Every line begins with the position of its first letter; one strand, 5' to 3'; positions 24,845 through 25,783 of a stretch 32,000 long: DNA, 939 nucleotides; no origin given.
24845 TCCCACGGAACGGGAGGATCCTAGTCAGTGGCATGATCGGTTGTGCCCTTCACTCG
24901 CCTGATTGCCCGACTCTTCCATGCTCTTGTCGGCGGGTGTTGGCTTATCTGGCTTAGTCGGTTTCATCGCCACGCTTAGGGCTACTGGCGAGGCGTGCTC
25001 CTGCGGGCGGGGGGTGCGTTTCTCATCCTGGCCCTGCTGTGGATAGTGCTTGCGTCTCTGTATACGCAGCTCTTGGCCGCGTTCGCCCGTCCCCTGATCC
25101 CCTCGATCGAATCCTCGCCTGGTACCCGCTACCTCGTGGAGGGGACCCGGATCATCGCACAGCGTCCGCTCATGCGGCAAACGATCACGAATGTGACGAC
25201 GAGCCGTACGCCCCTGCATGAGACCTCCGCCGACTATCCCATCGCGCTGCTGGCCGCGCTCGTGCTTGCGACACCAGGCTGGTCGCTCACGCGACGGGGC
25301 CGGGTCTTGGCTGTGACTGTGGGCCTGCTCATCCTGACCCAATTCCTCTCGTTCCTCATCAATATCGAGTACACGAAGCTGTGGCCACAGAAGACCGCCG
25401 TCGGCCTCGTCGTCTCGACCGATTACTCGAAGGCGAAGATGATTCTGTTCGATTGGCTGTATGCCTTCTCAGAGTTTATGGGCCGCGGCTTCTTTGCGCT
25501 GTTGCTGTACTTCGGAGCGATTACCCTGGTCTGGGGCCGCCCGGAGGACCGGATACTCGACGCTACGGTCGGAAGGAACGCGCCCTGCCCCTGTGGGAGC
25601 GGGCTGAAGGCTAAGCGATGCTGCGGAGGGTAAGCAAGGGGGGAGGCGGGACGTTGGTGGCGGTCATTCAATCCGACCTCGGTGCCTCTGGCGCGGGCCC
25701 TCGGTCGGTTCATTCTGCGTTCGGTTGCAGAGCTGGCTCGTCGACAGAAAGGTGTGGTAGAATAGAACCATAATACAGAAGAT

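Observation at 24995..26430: Multi-TM protein with SEC-C tail next to an IPTL-CTERM cargo-like ORF: possible sorting pair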

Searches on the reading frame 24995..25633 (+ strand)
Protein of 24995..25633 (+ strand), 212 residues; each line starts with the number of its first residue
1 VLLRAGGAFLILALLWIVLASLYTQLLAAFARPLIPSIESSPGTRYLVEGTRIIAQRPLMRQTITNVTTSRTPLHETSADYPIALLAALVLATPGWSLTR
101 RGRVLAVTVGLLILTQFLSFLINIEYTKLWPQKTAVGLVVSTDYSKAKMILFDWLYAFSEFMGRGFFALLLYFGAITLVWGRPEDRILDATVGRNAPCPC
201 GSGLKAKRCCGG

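Call 3: search_protein_families(library=ncbifam, proteins=[window:24995-25633:+], max_evalue=10)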
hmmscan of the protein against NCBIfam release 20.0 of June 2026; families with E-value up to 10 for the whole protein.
window:24995-25633:+ (212 aa): 8 families
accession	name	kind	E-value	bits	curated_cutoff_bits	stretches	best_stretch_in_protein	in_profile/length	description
TIGR04102.1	SWIM_PBPRA1643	hypoth_equivalog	8e-07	29.5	68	1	179-211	76-108/108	PBPRA1643 family SWIM/SEC-C metal-binding motif protein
NF004088.0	PRK05590.1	equivalog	1.1e-06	29.1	140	1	190-211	143-164/166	hypothetical protein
NF002449.0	PRK01617.1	equivalog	1.8e-05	25.1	141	1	191-211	133-153/154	hypothetical protein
NF002592.0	PRK02250.1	equivalog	3.6e-05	23.9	158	1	187-211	143-167/167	hypothetical protein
NF001213.0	PRK00183.1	equivalog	8e-05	22.7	158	1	188-211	130-153/157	hypothetical protein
NF007704.0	PRK10396.1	equivalog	9.9e-05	22.4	149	1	189-210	198-219/221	hypothetical protein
NF041730.1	XrtH_assoc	equivalog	0.00025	20.9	35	1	2-128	5-133/184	exosortase H-associated membrane protein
NF002486.0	PRK01752.1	equivalog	0.1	12.5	120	1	195-212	138-155/157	YchJ family protein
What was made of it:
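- On XrtH-associated membrane protein (NF041730 / PF28117): Window protein: 20.9 bits against 35 (call 3).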

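Call 4: search_protein_families(library=pfam, proteins=[window:24995-25633:+], max_evalue=10)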
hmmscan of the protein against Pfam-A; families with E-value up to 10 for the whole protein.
window:24995-25633:+ (212 aa): 1 family
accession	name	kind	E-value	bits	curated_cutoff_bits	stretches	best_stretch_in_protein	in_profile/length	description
PF02810.21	SEC-C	-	1.5e-07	31.6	20.4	1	194-211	1-18/19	SEC-C motif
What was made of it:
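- On SEC-C motif (PF02810): 31.6 bits against 20.4, residues 194-211 (call 4).
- Closest known: EpsI-type partners of long exosortases such as XrtA. Different: The Pfam scan at E up to 10 found only SEC-C (call 4).
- Checked: ORF 24995-25633 (212 aa) scores 31.6 bits on PF02810 SEC-C (cut-off 20.4) (call 4).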

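Call 9: find_homologous_proteins(query=window:24995-25633:+, max_evalue=0.001)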
Query window:24995-25633:+ (212 aa): 128 proteins with E <= 0.001 among 3518 candidates; the best 120 are listed.
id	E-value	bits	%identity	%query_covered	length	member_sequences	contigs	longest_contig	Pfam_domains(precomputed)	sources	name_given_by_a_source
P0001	3.4e-134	463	100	100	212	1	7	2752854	PF02810.22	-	-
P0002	1.5e-108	379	84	100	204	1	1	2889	PF02810.22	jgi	-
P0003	8.7e-108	377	82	99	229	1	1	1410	PF02810.22,PF28117.1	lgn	-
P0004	8.4e-107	374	80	100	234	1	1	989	PF02810.22,PF28117.1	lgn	-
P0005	9.6e-104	364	84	92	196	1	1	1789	PF02810.22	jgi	jgi:hypothetical protein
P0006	2.4e-103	362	80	100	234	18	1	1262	PF02810.22,PF28117.1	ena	-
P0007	3.7e-102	359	81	92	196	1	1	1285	PF02810.22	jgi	jgi:hypothetical protein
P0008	1.4e-101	357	84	92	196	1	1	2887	PF02810.22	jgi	jgi:SEC-C motif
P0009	3.4e-101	355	83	92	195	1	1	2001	PF02810.22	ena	-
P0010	5.3e-101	355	81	90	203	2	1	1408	PF02810.22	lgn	-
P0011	3.8e-99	349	81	90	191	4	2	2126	PF02810.22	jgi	-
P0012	1.5e-98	347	79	93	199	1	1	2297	PF02810.22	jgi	jgi:hypothetical protein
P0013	2.9e-98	346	75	100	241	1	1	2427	PF02810.22,PF28117.1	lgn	-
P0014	1.3e-97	344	77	96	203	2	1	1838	PF02810.22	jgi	jgi:hypothetical protein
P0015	8.3e-97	341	78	90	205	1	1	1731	PF02810.22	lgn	-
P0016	9.2e-97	341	100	72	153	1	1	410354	PF02810.22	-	-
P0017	1.3e-96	340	75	89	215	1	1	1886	PF02810.22,PF28117.1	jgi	jgi:hypothetical protein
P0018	1.9e-96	340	78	92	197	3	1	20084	PF02810.22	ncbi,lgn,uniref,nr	ncbi:SEC-C domain-containing protein [Candidatus Methylomirabilis sp.]|uniref:YecA family protein n=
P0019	2.3e-95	336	71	100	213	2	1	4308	PF02810.22,PF28117.1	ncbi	-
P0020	6.1e-95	335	79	92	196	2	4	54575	PF02810.22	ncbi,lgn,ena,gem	-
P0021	1.1e-94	334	79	92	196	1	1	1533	PF02810.22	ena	-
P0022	6.1e-93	328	74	91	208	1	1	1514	PF02810.22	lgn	-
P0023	1.1e-91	324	79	88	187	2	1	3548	PF02810.22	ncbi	-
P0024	5.6e-88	312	70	100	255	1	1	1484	PF02810.22,PF28117.1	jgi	jgi:hypothetical protein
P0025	1.8e-85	304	64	100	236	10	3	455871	PF02810.22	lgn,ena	-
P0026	1.7e-84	301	66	99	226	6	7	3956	PF02810.22,PF28117.1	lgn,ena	-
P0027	4.1e-84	300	82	77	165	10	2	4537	PF02810.22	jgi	jgi:hypothetical protein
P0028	1.8e-82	294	81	78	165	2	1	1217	PF02810.22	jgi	jgi:hypothetical protein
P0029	5.2e-82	293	86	72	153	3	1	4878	PF02810.22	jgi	-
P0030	1.1e-81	292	63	99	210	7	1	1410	PF02810.22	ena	-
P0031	1.1e-81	292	67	96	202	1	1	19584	PF02810.22,PF28117.1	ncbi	-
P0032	1.1e-80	288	78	78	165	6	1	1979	PF02810.22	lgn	-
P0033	2.8e-77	277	63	90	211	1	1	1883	PF02810.22,PF28117.1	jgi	jgi:hypothetical protein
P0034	2.8e-77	277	80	72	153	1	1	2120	PF02810.22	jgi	jgi:hypothetical protein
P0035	1.2e-76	275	64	90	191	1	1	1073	PF02810.22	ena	-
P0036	3.1e-76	274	81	72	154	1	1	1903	PF02810.22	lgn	-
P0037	7.9e-76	273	62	92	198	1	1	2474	PF02810.22,PF28117.1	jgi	jgi:hypothetical protein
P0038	2.2e-73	265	59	93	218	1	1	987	PF02810.22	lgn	-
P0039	9.6e-72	259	76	72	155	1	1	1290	PF02810.22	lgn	-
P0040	6.1e-71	257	58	91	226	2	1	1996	PF02810.22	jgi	jgi:hypothetical protein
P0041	7.2e-69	250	58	88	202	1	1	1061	PF02810.22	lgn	-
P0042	5.1e-68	247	57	89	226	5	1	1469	PF02810.22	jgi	-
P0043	1.2e-67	246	56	89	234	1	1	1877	PF02810.22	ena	-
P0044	2.4e-67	245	57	89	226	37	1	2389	PF02810.22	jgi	jgi:hypothetical protein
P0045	3.0e-67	244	58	96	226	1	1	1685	PF02810.22,PF28117.1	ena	-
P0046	9.3e-67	243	56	100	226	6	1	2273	PF02810.22,PF28117.1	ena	-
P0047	2.2e-66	242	55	100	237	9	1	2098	PF02810.22,PF28117.1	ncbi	-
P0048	6.0e-66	240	56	89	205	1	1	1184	PF02810.22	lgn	-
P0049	4.2e-65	237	55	96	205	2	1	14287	PF02810.22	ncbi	-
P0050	8.0e-64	233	57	91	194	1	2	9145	PF02810.22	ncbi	-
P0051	1.3e-63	233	53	88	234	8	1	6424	PF02810.22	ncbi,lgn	-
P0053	1.1e-62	230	58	90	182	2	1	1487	PF02810.22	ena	-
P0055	1.0e-60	223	55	89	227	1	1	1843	PF02810.22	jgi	jgi:hypothetical protein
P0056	6.1e-59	217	54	92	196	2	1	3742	PF02810.22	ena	-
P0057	8.4e-58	214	68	71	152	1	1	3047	PF28117.1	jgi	jgi:hypothetical protein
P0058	7.8e-54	201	48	99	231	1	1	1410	PF02810.22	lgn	-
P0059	1.1e-50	190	62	68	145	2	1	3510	PF02810.22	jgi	jgi:hypothetical protein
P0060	3.0e-50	189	47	99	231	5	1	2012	PF02810.22,PF28117.1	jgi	jgi:hypothetical protein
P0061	3.1e-48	182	48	94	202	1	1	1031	PF02810.22,PF28117.1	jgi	-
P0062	3.2e-48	182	46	96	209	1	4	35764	PF02810.22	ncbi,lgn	-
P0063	4.7e-48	182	48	94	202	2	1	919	PF02810.22,PF28117.1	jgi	-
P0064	6.0e-48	181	47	94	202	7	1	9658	PF02810.22,PF28117.1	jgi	jgi:hypothetical protein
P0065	6.8e-48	181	46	100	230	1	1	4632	PF02810.22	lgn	-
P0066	1.0e-47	181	48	94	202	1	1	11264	PF02810.22,PF28117.1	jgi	jgi:hypothetical protein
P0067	4.1e-47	179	48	86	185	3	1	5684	PF02810.22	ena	-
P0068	4.1e-46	175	47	94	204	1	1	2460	PF02810.22,PF28117.1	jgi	jgi:SEC-C motif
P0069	6.0e-46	175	47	95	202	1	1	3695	PF02810.22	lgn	-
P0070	2.3e-45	173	46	94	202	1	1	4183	PF02810.22,PF28117.1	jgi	-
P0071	1.0e-44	171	46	99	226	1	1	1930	PF02810.22,PF28117.1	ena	-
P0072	2.5e-44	170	51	85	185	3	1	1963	PF02810.22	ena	-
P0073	5.8e-44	168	46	94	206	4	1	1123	PF02810.22,PF28117.1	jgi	-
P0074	6.4e-44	168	62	61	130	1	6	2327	PF02810.22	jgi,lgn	jgi:hypothetical protein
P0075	9.1e-44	168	46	86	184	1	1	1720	PF02810.22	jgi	jgi:hypothetical protein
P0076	1.3e-43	167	45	94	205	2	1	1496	PF02810.22,PF28117.1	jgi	-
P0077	2.2e-43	167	46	94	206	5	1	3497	PF02810.22,PF28117.1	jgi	jgi:hypothetical protein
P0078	6.0e-43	165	44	95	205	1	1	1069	PF02810.22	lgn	-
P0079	6.2e-43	165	47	99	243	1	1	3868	PF02810.22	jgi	jgi:hypothetical protein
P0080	1.2e-42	164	46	94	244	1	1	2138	PF02810.22,PF28117.1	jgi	jgi:hypothetical protein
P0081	1.8e-42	164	45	95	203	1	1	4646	PF02810.22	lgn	-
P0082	2.4e-42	163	46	96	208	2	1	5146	PF02810.22,PF28117.1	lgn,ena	-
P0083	2.9e-42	163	44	94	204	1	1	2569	PF02810.22,PF28117.1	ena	-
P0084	3.8e-42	163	44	85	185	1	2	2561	PF02810.22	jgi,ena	-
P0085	8.0e-42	161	43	93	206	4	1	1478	PF02810.22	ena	-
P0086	1.6e-41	160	48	89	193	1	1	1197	PF02810.22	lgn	-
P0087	2.3e-41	160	43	93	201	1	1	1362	PF02810.22,PF28117.1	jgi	jgi:hypothetical protein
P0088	2.4e-41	160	44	93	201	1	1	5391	PF02810.22,PF28117.1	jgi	jgi:SEC-C motif-containing protein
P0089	2.5e-41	160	45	94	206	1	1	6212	PF02810.22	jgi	jgi:hypothetical protein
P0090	3.9e-41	159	43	90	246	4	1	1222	PF02810.22,PF28117.1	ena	-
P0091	4.9e-41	159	44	94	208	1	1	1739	PF02810.22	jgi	jgi:SEC-C motif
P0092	6.9e-41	158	45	86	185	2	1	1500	PF02810.22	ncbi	-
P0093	8.5e-41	158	44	96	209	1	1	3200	PF02810.22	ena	-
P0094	1.2e-40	158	47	95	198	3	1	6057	PF02810.22,PF28117.1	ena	-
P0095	2.4e-40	157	78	49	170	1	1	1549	PF28117.1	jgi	jgi:hypothetical protein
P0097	5.9e-40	155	42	94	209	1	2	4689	PF02810.22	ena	-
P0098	9.9e-40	155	47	93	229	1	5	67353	PF28117.1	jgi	jgi:hypothetical protein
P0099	1.8e-39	154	49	91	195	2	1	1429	PF02810.22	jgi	-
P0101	2.6e-38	150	45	92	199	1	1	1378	PF02810.22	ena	-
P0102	5.5e-37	146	44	87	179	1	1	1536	PF02810.22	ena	-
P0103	7.3e-37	145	44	94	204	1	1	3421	PF02810.22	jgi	jgi:hypothetical protein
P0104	1.0e-36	145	45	92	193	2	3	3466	PF02810.22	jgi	jgi:MFS family permease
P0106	1.0e-35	141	41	99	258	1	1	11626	PF02810.22,PF28117.1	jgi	jgi:hypothetical protein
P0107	1.7e-35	141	45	92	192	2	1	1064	PF02810.22,PF28117.1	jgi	jgi:MFS family permease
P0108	2.4e-35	140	46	82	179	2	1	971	PF02810.22,PF28117.1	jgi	jgi:hypothetical protein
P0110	6.1e-35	139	41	95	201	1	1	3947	PF02810.22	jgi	jgi:hypothetical protein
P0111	3.1e-34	137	43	83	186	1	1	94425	PF02810.22,PF28117.1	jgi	jgi:hypothetical protein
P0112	8.4e-34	135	42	93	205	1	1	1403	PF02810.22,PF28117.1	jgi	jgi:hypothetical protein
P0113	2.2e-33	134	42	95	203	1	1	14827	PF02810.22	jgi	jgi:hypothetical protein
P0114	5.4e-30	123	47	66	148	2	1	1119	PF02810.22,PF28117.1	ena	-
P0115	9.1e-30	122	42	75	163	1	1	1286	PF02810.22,PF28117.1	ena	-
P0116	2.7e-28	117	41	77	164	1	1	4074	PF02810.22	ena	-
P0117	1.2e-27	115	45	66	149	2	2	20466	PF02810.22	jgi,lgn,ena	-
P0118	6.5e-25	106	46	59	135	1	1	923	PF02810.22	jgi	jgi:hypothetical protein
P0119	4.3e-23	100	35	100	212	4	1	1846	PF02810.22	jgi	jgi:hypothetical protein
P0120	3.7e-22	97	35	99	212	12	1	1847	PF02810.22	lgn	-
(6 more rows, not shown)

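Call 10: search_protein_families(library=pfam, proteins=[P0003, P0013, P0098, P0111, P0025, P0062], max_evalue=1)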
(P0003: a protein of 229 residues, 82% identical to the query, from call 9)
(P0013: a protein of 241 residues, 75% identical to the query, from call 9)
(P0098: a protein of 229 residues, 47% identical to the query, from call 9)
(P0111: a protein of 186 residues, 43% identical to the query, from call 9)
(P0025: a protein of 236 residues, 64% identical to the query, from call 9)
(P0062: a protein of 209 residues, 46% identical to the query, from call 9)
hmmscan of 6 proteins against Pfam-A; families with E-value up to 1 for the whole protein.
P0003 (229 aa): 1 family
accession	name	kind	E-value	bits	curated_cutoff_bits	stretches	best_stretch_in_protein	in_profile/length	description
PF02810.21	SEC-C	-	3.3e-08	33.7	20.4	1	211-228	1-18/19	SEC-C motif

P0013 (241 aa): 1 family
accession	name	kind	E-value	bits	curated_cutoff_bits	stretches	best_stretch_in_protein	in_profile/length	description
PF02810.21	SEC-C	-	9.1e-07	29.1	20.4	1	219-236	1-18/19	SEC-C motif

P0098 (229 aa): 0 families

P0111 (186 aa): 1 family
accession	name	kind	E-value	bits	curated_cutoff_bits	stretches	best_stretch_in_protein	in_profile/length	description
PF02810.21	SEC-C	-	8.3e-10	38.8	20.4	1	164-181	1-18/19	SEC-C motif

P0025 (236 aa): 1 family
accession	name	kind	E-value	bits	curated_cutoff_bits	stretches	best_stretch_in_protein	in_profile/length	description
PF02810.21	SEC-C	-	1.6e-07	31.5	20.4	1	218-235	1-18/19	SEC-C motif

P0062 (209 aa): 1 family
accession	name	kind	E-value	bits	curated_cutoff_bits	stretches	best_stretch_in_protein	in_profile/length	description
PF02810.21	SEC-C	-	1.7e-10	41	20.4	1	191-208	1-18/19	SEC-C motif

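Call 11: find_encoding_contigs(protein=P0025, flank=8000, max_places=3)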
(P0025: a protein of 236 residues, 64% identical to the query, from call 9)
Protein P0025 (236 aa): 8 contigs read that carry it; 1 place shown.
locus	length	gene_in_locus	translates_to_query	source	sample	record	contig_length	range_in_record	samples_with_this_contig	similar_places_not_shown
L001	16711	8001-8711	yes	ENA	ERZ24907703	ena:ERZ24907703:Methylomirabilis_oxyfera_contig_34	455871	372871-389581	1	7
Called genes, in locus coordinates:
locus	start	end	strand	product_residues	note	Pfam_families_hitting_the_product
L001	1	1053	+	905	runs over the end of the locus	PF03699:UPF0182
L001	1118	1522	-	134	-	PF01850:PIN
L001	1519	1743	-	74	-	-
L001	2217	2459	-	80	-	PF15731:MqsA_antitoxin (weak)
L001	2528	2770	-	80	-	PF14076:DUF4258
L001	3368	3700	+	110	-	PF13936:HTH_38 (weak)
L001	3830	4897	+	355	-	-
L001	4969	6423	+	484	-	PF12951:PATR, PF18203:IPTL-CTERM (faint)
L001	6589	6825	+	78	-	PF01402:RHH_1 (weak)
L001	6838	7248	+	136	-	PF13470:PIN_3, PF13638:PIN_4 (weak)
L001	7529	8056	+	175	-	PF09721:Exosortase_EpsH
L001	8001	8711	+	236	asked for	PF02810:SEC-C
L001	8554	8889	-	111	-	-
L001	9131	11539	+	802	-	PF02737:3HCDH_N, PF00725:3HCDH, PF00378:ECH_1, PF16113:ECH_2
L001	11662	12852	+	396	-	PF00108:Thiolase_N, PF02803:Thiolase_C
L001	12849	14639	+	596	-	PF02771:Acyl-CoA_dh_N, PF02770:Acyl-CoA_dh_M, PF00441:Acyl-CoA_dh_1, PF22924:ACOX_C_alpha1 (weak), PF08028:Acyl-CoA_dh_2, PF21263:Acyl-CoA-dh_C, PF21343:ACAD9-ACADV_C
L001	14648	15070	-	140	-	PF02391:MoaE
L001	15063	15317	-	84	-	PF02597:ThiS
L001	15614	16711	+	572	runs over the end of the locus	PF13428:TPR_14 (faint), PF13432:TPR_16 (faint), PF00515:TPR_1 (faint), PF07719:TPR_2 (faint), PF13181:TPR_8 (faint), PF13424:TPR_12 (faint), PF14559:TPR_19 (faint)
